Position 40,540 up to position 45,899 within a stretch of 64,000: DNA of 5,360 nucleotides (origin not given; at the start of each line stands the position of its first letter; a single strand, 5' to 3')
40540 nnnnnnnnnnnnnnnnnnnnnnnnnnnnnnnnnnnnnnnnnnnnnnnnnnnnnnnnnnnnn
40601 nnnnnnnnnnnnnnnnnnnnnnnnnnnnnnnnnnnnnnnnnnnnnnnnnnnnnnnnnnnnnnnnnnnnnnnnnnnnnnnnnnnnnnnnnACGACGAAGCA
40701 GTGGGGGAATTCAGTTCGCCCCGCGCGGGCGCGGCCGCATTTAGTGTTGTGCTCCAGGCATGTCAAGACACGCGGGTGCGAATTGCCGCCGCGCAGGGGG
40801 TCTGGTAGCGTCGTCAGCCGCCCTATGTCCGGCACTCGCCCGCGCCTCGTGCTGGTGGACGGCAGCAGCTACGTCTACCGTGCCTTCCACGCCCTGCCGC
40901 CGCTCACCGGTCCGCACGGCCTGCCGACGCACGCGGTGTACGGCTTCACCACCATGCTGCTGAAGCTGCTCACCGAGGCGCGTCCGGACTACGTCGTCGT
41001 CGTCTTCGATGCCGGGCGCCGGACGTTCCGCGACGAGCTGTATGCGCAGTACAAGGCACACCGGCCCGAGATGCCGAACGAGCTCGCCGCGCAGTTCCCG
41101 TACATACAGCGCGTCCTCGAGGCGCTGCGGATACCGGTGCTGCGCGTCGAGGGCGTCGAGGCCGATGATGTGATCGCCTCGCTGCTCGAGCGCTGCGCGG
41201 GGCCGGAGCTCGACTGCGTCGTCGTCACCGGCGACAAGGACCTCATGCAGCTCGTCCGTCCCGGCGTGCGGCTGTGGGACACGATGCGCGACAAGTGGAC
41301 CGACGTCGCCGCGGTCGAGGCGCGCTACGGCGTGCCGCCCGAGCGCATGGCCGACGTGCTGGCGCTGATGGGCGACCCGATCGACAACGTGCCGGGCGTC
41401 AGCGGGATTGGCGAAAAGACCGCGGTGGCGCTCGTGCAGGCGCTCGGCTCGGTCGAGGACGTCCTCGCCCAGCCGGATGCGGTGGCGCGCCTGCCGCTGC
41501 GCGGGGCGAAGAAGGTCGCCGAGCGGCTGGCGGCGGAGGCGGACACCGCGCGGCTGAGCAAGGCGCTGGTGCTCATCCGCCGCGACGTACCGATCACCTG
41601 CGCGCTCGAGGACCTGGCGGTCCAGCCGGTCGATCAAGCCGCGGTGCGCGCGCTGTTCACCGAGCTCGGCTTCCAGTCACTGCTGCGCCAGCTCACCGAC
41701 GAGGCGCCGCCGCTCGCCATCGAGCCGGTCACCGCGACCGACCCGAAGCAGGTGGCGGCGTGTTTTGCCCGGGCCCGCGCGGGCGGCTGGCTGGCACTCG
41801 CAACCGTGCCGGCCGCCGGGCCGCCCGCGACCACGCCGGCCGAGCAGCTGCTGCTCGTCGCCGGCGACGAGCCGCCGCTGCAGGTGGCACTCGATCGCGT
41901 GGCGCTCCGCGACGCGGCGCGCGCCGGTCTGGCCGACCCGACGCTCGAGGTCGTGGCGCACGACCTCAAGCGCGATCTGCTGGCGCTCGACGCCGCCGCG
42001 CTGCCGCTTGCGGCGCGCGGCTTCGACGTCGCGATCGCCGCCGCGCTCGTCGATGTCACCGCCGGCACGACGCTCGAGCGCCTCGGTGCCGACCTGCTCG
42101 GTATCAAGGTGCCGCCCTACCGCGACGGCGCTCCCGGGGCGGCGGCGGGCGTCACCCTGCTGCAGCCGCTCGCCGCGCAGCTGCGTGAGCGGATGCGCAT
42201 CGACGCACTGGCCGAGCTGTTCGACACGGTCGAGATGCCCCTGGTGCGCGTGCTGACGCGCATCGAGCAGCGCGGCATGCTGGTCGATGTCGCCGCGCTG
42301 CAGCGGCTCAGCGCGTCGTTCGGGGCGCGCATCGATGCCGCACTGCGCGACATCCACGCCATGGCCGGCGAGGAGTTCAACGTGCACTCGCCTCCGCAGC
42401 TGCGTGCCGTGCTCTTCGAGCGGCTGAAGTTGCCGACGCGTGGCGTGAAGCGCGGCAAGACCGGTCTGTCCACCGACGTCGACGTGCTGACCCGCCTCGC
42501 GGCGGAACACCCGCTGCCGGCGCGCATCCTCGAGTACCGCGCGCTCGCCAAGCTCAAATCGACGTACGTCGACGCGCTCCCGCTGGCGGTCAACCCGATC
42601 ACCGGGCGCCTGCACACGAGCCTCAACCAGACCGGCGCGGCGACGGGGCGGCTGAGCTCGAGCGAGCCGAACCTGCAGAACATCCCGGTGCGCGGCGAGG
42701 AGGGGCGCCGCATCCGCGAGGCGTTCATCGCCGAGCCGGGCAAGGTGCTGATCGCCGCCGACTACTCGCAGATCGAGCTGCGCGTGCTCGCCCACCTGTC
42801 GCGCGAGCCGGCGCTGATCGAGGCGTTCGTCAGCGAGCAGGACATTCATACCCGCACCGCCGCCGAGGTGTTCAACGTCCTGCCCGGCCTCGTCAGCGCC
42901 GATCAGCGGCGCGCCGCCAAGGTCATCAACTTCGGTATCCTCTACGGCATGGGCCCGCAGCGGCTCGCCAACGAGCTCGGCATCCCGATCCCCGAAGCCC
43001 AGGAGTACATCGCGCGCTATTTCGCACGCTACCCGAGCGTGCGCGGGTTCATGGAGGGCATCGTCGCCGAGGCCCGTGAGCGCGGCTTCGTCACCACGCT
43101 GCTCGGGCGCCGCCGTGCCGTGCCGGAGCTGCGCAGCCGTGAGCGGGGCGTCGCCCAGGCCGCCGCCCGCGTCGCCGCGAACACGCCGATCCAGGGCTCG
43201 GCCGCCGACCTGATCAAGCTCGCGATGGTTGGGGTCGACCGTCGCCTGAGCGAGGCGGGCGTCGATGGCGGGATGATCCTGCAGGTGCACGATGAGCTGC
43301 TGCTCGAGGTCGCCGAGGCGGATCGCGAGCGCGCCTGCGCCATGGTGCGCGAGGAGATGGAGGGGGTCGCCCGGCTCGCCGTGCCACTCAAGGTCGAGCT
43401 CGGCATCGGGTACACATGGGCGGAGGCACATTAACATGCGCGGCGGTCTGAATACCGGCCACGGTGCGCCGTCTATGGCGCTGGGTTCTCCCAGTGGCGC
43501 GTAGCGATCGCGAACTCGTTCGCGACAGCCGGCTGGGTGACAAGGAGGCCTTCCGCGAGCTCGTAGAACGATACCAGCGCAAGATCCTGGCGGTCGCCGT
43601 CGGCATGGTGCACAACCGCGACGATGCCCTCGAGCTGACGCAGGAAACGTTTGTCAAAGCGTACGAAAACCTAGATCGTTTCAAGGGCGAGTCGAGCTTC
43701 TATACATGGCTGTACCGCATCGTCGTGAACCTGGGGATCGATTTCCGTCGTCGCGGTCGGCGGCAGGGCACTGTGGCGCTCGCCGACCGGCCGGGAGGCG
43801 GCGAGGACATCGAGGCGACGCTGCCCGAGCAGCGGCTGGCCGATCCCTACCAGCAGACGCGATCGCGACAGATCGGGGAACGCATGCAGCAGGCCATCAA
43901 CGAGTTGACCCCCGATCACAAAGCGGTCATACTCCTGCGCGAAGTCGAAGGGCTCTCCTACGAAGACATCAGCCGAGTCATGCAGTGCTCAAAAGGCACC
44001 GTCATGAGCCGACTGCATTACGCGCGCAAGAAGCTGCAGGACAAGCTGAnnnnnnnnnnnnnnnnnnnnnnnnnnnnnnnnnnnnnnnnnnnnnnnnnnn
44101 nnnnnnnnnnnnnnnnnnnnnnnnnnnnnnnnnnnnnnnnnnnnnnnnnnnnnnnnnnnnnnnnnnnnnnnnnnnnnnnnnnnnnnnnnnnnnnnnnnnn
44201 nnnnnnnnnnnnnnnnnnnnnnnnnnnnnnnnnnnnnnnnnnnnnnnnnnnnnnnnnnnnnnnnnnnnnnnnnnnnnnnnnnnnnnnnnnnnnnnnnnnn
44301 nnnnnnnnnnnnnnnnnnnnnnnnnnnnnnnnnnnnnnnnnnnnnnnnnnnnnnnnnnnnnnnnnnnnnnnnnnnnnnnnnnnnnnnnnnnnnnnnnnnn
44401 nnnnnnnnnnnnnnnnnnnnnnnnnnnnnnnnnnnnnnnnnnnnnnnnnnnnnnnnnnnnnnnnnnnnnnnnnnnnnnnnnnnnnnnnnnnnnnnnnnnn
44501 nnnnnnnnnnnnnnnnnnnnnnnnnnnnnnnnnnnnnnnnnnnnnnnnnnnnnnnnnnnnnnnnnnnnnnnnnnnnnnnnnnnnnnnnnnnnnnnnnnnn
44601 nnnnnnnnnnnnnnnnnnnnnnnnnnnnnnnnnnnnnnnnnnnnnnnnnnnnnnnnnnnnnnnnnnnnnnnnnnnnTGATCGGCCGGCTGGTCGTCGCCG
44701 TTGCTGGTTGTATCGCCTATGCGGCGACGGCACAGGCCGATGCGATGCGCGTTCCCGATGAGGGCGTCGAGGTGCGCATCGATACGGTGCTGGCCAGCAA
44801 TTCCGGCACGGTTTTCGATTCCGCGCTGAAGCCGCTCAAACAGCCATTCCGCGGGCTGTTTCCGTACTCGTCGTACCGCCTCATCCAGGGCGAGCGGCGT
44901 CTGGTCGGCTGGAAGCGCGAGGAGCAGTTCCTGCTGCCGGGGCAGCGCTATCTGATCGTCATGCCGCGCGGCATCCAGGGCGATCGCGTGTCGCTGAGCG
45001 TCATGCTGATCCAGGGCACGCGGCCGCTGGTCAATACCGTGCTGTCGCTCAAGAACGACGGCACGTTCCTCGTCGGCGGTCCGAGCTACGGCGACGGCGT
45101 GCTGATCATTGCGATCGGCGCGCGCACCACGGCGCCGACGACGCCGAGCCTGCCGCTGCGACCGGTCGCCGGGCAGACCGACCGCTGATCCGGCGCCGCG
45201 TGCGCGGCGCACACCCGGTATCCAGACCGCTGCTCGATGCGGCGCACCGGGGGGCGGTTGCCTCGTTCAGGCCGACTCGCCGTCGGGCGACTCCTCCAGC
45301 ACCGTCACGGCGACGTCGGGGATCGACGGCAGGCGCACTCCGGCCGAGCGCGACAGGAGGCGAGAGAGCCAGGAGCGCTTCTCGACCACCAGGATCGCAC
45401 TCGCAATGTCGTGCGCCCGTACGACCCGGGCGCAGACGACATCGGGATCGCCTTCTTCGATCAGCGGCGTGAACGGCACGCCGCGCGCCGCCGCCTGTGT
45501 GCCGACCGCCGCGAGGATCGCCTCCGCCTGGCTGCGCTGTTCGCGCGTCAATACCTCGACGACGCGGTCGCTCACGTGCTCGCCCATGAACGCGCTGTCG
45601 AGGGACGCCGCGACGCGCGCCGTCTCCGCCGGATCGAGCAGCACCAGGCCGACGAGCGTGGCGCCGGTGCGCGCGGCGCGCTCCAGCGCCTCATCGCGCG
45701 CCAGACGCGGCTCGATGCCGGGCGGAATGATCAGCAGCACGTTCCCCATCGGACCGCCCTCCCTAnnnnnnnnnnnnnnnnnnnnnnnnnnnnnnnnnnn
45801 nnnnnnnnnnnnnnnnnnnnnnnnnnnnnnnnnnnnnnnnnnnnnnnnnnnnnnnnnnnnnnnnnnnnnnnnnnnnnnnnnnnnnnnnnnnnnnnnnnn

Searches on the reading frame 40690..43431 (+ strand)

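Call 37: search_protein_families(library=pfam, proteins=[window:40690-43431:+], max_evalue=0.001)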
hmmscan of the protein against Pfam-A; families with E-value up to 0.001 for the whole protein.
window:40690-43431:+ (914 aa): 4 families
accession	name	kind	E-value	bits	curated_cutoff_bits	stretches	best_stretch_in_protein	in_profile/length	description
PF00476.26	DNA_pol_A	-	8.9e-152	505.9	34.3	1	536-912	3-381/381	DNA polymerase family A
PF02739.22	5_3_exonuc_N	-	5.3e-58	195.8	34.3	1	52-214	1-164/164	5'-3' exonuclease, N-terminal resolvase-like domain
PF01367.25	5_3_exonuc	-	3e-28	98.6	40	1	215-316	1-96/97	5'-3' exonuclease, C-terminal SAM fold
PF14520.12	HHH_5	-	0.00017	22.4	27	1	236-283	6-54/57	Helix-hairpin-helix domain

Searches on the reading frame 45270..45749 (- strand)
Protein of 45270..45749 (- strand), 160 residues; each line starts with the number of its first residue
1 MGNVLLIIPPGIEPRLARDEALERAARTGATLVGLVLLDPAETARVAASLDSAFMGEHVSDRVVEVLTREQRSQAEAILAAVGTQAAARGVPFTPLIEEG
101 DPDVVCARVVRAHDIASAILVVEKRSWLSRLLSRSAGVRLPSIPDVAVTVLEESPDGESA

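Call 14: search_protein_families(library=pfam, proteins=[window:45270-45749:-], max_evalue=0.001)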
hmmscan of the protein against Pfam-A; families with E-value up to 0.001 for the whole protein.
window:45270-45749:- (160 aa): 0 families

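Call 86: search_protein_families(library=ncbifam, proteins=[window:45270-45749:-], max_evalue=0.00001)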
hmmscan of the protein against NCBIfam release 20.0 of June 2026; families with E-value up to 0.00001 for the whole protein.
window:45270-45749:- (160 aa): 0 families
